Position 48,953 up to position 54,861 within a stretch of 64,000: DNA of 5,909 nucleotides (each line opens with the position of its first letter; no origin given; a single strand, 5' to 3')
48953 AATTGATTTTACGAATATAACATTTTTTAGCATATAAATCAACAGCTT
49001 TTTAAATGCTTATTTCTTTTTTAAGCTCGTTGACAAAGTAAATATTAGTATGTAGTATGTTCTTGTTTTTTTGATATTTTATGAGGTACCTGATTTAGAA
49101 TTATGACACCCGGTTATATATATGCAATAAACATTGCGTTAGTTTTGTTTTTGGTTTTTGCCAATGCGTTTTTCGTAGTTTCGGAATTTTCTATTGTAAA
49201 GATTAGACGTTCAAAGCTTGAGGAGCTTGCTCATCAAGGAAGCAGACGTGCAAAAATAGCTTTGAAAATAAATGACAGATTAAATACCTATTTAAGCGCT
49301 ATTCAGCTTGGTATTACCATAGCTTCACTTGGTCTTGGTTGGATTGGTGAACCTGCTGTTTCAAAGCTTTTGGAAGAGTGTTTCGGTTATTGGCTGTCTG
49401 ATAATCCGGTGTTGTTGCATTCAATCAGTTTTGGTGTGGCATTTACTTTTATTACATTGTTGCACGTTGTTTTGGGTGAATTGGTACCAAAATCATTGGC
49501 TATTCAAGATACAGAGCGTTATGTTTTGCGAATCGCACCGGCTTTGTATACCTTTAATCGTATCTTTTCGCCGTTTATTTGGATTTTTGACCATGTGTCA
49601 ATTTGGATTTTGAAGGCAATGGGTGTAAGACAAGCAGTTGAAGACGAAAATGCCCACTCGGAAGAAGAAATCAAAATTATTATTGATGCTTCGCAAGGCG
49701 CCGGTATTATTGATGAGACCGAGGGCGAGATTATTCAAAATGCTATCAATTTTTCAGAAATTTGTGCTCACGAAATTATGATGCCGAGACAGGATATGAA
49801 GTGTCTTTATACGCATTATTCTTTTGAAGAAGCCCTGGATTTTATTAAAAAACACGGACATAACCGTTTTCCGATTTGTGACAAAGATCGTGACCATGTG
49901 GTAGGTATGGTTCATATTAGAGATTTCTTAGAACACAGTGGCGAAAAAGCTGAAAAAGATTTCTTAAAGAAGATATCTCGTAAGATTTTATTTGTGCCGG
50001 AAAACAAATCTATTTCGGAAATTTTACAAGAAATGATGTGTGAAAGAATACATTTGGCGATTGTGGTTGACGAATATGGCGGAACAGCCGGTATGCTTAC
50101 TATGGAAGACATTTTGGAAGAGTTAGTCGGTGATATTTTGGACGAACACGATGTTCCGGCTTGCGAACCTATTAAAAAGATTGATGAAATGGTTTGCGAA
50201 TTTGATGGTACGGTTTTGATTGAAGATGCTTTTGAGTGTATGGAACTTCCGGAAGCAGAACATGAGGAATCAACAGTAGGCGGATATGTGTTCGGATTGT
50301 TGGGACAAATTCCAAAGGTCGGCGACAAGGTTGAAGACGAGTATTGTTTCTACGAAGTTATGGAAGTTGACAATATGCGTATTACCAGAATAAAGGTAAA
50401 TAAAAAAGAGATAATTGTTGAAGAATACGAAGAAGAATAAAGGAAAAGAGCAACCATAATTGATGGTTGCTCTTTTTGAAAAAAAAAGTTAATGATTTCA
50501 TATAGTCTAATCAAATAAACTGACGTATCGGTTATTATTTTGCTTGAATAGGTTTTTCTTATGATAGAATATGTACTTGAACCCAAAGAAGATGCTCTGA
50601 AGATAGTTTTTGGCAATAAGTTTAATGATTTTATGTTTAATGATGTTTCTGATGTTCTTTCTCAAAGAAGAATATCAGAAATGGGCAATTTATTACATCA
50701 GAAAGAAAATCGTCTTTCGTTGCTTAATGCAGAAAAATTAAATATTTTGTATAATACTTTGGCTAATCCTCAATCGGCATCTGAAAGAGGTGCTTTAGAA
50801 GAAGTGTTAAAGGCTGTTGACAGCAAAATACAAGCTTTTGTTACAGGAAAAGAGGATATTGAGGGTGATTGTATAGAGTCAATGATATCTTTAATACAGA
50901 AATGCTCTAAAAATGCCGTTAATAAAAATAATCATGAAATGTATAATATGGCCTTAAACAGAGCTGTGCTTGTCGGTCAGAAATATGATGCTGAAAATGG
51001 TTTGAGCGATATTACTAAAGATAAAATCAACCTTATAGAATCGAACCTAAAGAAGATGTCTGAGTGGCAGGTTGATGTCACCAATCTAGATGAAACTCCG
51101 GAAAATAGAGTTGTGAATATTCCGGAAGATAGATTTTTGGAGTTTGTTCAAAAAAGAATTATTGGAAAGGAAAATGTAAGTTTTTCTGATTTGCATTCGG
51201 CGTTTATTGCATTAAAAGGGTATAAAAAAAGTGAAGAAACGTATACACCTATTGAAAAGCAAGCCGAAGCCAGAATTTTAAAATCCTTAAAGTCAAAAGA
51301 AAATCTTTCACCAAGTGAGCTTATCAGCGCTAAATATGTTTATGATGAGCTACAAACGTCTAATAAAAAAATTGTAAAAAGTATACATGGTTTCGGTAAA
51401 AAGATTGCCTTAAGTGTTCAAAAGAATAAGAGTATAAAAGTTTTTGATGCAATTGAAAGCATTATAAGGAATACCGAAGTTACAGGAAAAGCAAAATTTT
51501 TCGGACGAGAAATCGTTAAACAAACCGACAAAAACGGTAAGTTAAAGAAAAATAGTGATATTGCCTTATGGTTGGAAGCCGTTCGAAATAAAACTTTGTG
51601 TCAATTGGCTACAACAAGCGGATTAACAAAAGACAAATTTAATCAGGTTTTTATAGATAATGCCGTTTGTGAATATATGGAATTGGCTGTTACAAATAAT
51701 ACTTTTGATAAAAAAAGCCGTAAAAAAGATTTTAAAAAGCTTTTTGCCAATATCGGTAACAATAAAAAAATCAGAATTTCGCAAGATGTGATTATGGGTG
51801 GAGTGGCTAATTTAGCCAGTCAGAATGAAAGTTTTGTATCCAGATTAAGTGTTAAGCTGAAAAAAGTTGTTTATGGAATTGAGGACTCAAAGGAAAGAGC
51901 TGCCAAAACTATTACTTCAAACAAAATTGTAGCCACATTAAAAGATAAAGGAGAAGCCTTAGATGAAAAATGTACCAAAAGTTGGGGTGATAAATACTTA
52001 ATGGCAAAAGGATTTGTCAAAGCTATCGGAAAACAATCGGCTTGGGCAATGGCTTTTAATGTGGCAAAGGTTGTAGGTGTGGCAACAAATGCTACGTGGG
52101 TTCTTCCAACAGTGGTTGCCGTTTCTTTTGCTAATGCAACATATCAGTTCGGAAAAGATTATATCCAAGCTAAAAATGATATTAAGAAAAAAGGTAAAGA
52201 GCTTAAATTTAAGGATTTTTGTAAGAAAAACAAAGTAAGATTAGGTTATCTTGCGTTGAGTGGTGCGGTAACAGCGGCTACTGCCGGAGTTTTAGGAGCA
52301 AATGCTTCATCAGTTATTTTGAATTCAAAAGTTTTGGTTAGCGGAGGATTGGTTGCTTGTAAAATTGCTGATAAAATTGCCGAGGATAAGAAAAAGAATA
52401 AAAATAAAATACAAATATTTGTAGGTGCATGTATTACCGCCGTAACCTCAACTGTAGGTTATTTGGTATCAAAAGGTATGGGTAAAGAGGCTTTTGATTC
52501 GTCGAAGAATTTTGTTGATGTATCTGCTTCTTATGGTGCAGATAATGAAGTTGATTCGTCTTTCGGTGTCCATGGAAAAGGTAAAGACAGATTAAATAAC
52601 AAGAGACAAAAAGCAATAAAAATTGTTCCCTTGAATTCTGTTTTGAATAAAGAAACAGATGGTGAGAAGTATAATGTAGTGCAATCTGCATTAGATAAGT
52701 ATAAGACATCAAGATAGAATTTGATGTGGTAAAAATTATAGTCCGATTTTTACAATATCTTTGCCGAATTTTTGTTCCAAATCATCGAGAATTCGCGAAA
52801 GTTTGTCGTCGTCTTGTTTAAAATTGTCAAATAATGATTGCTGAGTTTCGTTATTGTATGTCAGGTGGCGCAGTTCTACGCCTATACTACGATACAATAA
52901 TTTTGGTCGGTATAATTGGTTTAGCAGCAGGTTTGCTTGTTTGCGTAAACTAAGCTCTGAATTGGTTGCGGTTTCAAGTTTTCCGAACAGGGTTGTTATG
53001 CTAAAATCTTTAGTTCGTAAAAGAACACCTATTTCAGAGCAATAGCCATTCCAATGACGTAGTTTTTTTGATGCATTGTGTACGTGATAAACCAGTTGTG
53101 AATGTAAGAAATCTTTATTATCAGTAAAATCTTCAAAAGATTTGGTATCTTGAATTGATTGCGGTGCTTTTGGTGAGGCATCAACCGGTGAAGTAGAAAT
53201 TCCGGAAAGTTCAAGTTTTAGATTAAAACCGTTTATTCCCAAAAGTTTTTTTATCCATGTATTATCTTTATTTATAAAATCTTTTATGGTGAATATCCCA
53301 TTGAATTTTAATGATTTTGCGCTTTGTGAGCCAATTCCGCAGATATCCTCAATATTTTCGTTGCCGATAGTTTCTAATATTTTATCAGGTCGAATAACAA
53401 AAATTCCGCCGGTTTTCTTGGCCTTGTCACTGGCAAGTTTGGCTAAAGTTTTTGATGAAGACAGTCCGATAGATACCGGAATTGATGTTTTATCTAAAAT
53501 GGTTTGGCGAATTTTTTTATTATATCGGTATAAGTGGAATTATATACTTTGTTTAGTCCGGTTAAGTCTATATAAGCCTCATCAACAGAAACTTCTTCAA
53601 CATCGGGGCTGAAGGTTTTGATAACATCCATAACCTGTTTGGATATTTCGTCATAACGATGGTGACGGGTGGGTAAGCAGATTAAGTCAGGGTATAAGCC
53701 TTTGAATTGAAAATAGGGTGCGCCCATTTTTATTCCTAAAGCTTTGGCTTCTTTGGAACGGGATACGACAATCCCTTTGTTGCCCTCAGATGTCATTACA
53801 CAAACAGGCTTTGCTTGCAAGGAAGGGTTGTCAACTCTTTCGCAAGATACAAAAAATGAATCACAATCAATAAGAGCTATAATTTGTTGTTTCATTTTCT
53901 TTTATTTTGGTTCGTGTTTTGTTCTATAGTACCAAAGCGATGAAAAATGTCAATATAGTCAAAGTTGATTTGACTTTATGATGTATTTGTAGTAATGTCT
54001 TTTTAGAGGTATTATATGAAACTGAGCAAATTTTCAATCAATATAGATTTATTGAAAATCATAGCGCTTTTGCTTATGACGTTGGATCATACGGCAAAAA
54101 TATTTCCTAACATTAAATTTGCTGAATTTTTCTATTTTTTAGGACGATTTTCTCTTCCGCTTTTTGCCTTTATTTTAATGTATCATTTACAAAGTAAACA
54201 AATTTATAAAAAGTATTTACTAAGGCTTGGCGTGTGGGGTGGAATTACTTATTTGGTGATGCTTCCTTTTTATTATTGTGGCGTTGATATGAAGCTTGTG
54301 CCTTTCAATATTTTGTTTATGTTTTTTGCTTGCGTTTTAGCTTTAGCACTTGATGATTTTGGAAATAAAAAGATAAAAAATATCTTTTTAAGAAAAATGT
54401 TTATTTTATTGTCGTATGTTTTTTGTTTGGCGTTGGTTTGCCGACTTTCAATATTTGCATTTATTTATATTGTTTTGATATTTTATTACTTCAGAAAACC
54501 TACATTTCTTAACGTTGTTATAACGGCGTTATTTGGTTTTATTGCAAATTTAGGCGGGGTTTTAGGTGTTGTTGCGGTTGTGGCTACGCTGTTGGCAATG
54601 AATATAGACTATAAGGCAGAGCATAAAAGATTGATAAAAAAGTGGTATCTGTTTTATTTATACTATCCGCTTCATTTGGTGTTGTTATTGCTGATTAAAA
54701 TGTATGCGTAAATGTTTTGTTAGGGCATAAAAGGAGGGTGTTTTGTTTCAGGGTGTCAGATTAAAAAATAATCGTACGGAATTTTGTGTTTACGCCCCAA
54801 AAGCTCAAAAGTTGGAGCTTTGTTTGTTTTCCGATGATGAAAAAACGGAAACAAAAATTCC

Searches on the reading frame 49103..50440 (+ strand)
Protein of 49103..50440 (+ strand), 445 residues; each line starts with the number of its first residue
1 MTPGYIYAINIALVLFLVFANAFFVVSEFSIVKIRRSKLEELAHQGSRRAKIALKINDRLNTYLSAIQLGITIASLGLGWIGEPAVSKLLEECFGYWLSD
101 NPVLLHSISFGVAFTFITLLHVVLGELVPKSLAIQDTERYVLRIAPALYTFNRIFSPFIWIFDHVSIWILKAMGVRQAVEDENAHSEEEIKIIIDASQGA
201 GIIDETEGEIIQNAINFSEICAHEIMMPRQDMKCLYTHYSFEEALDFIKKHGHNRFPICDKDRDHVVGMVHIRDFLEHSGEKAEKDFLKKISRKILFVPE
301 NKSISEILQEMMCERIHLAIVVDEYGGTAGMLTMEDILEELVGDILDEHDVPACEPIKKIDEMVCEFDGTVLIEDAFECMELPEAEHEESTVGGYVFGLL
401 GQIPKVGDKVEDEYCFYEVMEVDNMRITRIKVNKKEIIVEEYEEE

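Call 71: search_protein_families(library=pfam, max_evalue=0.00001, proteins=[window:49103-50440:+])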
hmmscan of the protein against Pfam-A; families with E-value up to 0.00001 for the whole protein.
window:49103-50440:+ (445 aa): 3 families
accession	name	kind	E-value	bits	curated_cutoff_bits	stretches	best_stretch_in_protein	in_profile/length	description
PF01595.25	CNNM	-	4.5e-54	183.3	28.4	1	13-207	2-181/181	Cyclin M transmembrane N-terminal domain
PF00571.33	CBS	-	1.2e-18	67.6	24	2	292-342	6-56/57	CBS domain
PF03471.22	CorC_HlyC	-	2.4e-13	50.3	27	1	359-435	2-80/81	Transporter associated domain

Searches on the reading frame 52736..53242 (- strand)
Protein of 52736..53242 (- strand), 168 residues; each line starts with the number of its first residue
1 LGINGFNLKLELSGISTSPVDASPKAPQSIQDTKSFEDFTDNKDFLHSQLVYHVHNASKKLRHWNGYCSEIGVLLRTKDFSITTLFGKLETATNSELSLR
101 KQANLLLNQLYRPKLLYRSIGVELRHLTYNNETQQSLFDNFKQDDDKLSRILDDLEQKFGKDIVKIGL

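Call 72: search_protein_families(library=pfam, max_evalue=0.00001, proteins=[window:52736-53242:-])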
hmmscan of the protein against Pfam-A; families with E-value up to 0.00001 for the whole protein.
window:52736-53242:- (168 aa): 1 family
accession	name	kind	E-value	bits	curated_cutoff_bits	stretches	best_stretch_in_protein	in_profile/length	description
PF11799.13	IMS_C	-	2.1e-13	51.1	20.7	1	27-137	1-109/109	impB/mucB/samB family C-terminal domain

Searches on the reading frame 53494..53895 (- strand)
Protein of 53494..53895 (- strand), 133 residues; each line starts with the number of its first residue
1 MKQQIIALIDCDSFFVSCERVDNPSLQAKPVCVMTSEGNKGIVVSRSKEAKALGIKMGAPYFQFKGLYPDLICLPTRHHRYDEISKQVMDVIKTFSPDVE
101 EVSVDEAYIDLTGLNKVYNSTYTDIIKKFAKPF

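Call 72: search_protein_families(library=pfam, max_evalue=0.00001, proteins=[window:53494-53895:-])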
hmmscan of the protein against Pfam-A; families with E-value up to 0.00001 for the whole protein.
window:53494-53895:- (133 aa): 1 family
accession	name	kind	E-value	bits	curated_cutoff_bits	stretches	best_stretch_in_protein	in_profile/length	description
PF00817.25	IMS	-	2.6e-34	118.7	23.2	1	9-123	1-114/148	impB/mucB/samB family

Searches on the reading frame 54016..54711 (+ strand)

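Call 72: search_protein_families(library=pfam, max_evalue=0.00001, proteins=[window:54016-54711:+])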
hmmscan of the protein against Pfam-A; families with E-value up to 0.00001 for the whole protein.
window:54016-54711:+ (231 aa): 1 family
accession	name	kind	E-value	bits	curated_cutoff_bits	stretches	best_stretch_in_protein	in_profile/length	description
PF05857.17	TraX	-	3.7e-22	79.8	25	1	11-227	3-216/217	TraX protein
